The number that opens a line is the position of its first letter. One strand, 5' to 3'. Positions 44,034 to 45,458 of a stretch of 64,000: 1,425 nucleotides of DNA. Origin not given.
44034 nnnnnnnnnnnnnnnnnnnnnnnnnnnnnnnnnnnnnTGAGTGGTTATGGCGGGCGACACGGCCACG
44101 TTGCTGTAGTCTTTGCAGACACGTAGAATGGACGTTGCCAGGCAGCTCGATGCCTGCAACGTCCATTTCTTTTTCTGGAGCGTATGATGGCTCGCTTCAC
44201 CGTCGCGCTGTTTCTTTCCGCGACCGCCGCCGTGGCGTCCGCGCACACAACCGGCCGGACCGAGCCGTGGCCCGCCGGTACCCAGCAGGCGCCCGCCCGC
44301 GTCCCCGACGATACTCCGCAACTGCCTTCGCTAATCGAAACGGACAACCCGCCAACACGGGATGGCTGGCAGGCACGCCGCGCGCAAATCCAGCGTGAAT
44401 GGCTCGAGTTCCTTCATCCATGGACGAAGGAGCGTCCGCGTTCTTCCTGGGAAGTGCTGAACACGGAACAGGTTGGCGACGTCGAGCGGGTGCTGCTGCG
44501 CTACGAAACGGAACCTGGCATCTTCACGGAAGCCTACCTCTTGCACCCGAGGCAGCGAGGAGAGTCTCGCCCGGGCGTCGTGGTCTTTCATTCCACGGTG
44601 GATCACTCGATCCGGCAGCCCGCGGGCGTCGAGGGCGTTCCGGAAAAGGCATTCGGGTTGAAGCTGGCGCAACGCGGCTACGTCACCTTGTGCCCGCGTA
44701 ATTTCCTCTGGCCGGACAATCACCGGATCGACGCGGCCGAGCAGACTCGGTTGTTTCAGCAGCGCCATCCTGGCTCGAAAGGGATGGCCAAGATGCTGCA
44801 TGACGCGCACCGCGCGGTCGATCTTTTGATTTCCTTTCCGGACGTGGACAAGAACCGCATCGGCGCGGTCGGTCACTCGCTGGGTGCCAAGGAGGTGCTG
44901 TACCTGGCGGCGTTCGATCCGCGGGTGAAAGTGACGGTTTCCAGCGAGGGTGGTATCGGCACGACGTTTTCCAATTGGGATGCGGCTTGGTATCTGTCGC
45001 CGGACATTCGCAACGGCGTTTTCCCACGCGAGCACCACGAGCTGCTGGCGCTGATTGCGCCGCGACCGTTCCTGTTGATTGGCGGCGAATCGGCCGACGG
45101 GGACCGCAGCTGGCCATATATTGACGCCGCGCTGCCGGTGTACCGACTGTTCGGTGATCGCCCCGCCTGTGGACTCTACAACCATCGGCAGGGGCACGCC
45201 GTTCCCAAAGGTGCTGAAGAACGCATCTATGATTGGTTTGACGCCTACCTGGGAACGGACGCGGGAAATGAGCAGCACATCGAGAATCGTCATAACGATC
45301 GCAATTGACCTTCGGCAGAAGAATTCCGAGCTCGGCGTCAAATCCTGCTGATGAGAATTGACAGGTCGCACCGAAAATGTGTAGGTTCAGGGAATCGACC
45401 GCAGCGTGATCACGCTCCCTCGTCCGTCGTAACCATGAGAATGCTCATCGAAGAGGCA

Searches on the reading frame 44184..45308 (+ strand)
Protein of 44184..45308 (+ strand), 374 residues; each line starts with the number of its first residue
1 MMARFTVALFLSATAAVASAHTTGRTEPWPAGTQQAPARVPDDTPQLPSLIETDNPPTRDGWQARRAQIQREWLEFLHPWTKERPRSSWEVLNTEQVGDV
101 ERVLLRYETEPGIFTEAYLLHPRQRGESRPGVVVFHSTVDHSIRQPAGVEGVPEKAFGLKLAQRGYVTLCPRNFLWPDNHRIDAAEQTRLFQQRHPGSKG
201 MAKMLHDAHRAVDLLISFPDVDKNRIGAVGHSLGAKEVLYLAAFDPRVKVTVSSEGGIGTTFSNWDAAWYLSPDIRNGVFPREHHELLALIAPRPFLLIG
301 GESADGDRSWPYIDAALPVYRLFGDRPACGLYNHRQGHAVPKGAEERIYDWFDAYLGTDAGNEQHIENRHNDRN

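Call 41: list_cluster_members(proteins=[window:44184-45308:+, window:38563-44073:+, window:36520-38031:-, window:32446-33645:+, window:46870-47814:-, window:29452-30990:+, window:23811-25430:+, window:19626-21218:-, window:18267-19607:-, window:10325-11821:-])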
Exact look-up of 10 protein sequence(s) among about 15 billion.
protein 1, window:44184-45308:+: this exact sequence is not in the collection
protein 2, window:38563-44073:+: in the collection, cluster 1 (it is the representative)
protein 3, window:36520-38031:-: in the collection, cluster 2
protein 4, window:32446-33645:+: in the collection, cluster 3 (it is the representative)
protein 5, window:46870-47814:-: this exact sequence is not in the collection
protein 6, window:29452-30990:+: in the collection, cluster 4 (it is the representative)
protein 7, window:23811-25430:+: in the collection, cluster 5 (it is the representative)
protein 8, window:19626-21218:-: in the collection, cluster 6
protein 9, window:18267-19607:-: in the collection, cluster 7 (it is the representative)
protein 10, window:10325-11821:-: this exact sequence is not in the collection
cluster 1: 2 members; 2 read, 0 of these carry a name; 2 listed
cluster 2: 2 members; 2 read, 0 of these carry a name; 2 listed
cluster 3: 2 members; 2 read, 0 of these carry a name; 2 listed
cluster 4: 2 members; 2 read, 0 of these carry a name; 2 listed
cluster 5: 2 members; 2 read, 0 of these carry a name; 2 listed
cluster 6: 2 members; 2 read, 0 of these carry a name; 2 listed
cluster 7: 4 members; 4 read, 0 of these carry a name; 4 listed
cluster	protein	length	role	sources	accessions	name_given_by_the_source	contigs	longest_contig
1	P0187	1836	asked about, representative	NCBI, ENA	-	-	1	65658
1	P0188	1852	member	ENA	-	-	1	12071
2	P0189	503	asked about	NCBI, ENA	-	-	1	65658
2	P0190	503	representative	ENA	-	-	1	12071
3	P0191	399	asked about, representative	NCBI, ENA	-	-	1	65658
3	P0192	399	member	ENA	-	-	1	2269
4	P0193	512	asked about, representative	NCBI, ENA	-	-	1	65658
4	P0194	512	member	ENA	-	-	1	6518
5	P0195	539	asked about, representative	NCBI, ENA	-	-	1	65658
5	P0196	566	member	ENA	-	-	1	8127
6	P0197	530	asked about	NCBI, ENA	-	-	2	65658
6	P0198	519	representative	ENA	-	-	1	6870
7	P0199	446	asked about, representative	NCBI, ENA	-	-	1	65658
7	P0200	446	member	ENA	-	-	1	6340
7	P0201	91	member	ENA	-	-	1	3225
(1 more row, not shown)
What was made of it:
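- On Type V autotransporter: The ORF runs off the window, and the source contig ends about 1.6 kb further on (call 41).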

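Call 43: find_encoding_contigs(protein=P0187, flank=10000, max_places=3)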
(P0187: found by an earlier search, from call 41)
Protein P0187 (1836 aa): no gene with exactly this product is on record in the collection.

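Call 45: search_protein_families(library=pfam, proteins=[window:44184-45308:+], max_evalue=0.001)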
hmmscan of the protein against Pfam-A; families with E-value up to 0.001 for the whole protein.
window:44184-45308:+ (374 aa): 4 families
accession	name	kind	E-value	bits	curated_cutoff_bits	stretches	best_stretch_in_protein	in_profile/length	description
PF01738.24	DLH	-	7.4e-11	42.5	21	1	116-254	2-127/217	Dienelactone hydrolase family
PF22244.2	GCE_fung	-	4.6e-10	40.2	27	1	208-259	87-140/231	Glucuronyl esterase, fungi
PF08840.17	BAAT_C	-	2e-05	25.2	20.9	1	210-258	8-56/210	BAAT / Acyl-CoA thioester hydrolase C terminal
PF05448.18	AXE1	-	0.00032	20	21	0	205-253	157-205/321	Acetyl xylan esterase (AXE1)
